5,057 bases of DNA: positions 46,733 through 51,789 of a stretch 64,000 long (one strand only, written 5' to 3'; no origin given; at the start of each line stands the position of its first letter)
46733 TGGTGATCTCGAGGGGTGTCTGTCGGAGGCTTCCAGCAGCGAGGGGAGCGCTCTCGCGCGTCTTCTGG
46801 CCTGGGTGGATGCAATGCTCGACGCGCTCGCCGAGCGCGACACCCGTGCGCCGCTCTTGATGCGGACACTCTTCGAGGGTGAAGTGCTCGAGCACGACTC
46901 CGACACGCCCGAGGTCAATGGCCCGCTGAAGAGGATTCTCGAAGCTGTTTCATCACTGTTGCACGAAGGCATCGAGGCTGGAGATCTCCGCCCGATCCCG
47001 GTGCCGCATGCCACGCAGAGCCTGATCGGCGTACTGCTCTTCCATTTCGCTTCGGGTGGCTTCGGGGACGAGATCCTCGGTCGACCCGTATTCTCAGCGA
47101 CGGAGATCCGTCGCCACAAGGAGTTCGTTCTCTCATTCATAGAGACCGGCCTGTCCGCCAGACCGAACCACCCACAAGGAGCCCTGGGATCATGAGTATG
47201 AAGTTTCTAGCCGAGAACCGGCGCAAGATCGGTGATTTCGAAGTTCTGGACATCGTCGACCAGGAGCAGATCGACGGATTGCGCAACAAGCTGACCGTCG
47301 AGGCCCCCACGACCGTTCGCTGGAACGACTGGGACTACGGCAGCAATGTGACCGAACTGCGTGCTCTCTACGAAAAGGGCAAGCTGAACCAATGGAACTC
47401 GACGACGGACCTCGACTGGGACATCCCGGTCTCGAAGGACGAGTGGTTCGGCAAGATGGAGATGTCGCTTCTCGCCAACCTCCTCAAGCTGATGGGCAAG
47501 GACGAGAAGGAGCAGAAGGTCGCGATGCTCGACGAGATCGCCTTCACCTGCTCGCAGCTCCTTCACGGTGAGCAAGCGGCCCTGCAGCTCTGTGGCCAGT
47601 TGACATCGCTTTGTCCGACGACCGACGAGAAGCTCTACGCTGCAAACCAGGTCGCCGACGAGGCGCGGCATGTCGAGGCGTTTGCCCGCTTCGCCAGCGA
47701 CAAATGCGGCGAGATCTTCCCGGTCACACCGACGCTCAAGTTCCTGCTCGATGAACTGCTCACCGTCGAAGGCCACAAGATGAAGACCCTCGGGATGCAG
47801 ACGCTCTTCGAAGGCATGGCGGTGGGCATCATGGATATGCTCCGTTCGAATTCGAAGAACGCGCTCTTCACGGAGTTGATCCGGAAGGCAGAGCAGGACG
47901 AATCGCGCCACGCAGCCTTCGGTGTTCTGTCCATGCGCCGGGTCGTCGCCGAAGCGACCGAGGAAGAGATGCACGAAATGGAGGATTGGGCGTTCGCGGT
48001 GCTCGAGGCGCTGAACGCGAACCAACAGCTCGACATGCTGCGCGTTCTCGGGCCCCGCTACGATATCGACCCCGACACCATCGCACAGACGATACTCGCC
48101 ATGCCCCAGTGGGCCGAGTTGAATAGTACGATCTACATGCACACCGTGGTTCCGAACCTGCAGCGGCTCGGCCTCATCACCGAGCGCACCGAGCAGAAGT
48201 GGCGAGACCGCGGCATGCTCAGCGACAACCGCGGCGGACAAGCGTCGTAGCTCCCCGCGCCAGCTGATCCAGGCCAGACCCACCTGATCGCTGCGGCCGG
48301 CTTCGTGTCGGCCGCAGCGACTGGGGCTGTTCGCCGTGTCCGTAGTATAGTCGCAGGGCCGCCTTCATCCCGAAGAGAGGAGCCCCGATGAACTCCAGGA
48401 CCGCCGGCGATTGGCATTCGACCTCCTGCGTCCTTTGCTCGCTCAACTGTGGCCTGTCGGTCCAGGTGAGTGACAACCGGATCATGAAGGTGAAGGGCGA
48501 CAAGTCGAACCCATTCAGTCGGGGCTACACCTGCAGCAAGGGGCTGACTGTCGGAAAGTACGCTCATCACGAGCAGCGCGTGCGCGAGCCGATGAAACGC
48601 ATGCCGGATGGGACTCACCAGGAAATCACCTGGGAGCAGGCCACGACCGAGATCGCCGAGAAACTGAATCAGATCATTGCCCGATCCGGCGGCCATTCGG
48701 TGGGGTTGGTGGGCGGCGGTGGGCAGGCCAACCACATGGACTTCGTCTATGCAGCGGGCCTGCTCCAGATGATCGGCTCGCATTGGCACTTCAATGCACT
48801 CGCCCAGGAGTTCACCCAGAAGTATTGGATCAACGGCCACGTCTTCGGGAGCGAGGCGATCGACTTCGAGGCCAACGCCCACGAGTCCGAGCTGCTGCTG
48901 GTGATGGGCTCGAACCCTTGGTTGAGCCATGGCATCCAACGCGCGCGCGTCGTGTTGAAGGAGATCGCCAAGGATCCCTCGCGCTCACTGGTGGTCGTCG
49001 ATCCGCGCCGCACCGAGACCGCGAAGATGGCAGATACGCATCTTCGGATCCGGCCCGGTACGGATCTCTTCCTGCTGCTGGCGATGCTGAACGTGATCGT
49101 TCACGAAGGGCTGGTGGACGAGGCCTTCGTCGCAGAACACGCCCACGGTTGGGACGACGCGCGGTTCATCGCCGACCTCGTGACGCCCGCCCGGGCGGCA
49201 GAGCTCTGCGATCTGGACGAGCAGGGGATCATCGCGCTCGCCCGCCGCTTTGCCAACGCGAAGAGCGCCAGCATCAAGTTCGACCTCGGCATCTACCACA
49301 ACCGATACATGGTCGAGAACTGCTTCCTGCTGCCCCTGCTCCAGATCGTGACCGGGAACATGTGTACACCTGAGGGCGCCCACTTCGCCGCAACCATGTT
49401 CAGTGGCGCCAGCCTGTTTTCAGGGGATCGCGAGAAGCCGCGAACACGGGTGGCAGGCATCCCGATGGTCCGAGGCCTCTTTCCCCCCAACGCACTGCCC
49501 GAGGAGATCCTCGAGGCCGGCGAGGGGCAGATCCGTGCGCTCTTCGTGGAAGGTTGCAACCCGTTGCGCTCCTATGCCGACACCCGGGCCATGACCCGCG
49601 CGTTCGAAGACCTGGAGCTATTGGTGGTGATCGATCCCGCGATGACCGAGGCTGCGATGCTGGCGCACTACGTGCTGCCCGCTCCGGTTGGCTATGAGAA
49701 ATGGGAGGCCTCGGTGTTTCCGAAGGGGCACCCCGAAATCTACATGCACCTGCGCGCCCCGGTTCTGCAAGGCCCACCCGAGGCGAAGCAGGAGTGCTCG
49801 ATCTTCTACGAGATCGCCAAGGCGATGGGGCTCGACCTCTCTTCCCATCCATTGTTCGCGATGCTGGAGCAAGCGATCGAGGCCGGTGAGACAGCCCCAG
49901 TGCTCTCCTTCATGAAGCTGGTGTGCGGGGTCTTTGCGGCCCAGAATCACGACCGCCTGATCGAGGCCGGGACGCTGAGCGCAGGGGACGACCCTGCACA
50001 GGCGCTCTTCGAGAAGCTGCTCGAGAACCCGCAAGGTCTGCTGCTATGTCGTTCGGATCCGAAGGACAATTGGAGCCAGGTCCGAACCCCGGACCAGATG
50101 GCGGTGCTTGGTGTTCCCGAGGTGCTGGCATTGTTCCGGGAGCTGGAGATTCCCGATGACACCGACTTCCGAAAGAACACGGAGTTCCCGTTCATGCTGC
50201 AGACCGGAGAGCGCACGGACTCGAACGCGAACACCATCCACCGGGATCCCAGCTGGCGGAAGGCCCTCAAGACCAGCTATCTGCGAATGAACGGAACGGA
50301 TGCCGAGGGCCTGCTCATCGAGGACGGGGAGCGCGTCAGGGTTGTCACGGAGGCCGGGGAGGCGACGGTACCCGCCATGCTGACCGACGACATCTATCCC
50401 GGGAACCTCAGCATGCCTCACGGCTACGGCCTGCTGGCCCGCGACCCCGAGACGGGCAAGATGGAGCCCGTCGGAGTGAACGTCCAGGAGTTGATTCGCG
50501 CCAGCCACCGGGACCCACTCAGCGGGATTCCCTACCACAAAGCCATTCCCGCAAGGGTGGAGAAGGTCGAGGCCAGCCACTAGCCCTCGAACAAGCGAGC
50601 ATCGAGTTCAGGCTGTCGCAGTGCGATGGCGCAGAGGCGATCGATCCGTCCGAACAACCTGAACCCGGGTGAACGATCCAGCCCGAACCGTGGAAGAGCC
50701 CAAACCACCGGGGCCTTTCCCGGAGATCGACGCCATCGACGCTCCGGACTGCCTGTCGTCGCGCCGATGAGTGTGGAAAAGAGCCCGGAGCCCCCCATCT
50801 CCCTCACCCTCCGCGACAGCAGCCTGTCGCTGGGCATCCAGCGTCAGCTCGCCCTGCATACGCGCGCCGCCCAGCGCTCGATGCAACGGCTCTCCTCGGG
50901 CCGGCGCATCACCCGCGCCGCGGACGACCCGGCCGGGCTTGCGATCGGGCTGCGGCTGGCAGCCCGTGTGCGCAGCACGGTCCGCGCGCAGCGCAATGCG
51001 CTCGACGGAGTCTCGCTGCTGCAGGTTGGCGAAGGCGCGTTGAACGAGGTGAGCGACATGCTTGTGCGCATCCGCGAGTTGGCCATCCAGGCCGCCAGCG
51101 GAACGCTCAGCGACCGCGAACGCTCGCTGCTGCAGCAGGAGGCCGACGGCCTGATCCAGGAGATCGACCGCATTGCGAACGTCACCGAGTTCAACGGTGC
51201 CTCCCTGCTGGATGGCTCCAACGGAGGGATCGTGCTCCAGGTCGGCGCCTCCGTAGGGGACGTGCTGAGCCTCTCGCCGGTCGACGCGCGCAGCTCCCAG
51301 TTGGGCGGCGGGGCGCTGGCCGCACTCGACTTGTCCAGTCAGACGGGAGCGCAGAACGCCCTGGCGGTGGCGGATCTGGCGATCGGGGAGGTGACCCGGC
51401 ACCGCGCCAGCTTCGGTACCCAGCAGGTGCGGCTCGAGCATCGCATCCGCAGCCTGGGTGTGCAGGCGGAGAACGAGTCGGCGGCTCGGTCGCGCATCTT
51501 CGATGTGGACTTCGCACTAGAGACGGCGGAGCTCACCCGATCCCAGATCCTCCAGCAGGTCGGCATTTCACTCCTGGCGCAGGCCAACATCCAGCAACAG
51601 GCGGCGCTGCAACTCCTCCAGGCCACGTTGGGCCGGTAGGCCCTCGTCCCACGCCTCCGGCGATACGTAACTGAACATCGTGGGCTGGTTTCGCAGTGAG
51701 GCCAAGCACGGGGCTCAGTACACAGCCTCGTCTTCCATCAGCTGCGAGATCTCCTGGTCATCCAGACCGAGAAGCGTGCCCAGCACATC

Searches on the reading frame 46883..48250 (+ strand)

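Call 58: search_protein_families(library=pfam, proteins=[window:46883-48250:+], max_evalue=0.0001)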
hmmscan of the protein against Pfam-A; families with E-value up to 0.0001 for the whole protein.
window:46883-48250:+ (455 aa): 1 family
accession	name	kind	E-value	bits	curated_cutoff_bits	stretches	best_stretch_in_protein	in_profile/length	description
PF11583.14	AurF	-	5.4e-07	29.5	29.6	1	160-377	9-233/282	P-aminobenzoate N-oxygenase AurF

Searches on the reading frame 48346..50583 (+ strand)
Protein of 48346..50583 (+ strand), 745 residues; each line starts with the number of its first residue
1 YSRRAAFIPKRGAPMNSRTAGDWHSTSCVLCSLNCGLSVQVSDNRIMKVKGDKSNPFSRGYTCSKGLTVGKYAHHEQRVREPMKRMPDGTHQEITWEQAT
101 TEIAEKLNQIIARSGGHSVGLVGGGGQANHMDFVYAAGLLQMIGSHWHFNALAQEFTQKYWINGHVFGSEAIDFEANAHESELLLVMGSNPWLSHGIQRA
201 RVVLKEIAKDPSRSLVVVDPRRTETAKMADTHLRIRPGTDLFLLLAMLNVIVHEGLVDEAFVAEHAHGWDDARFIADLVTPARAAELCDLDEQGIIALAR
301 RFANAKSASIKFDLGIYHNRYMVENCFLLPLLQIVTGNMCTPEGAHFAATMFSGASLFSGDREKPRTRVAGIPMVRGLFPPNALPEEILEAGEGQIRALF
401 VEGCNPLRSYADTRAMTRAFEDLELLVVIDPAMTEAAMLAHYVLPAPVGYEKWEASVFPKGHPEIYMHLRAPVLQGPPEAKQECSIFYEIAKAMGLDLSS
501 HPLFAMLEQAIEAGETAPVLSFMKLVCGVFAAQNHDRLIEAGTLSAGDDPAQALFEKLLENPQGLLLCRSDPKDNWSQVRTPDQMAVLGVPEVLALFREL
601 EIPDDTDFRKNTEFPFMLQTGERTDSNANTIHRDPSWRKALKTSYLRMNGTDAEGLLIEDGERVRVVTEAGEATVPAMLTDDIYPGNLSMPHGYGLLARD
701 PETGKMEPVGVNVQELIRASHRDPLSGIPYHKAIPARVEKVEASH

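Call 58: search_protein_families(library=pfam, proteins=[window:48346-50583:+], max_evalue=0.0001)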
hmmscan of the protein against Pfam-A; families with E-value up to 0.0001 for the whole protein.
window:48346-50583:+ (745 aa): 3 families
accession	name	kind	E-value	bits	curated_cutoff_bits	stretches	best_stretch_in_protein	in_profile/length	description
PF00384.28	Molybdopterin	-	1.6e-36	126.6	24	1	78-492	1-352/353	Molybdopterin oxidoreductase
PF01568.27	Molydop_binding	-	1.2e-16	61.1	26.8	1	616-734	1-109/110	Molydopterin dinucleotide binding domain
PF04879.21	Molybdop_Fe4S4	-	1.8e-13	50.7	22.7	1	23-74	3-54/55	Molybdopterin oxidoreductase Fe4S4 domain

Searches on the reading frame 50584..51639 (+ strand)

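Call 58: search_protein_families(library=pfam, proteins=[window:50584-51639:+], max_evalue=0.0001)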
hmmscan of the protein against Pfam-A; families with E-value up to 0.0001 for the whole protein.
window:50584-51639:+ (351 aa): 2 families
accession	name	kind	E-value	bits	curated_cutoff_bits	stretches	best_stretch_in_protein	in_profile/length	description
PF00669.25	Flagellin_N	-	1.5e-33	116.3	26.6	1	82-213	7-138/139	Bacterial flagellin N-terminal helical region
PF00700.27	Flagellin_C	-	6.3e-21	74.9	23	1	261-345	2-86/86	Bacterial flagellin C-terminal helical region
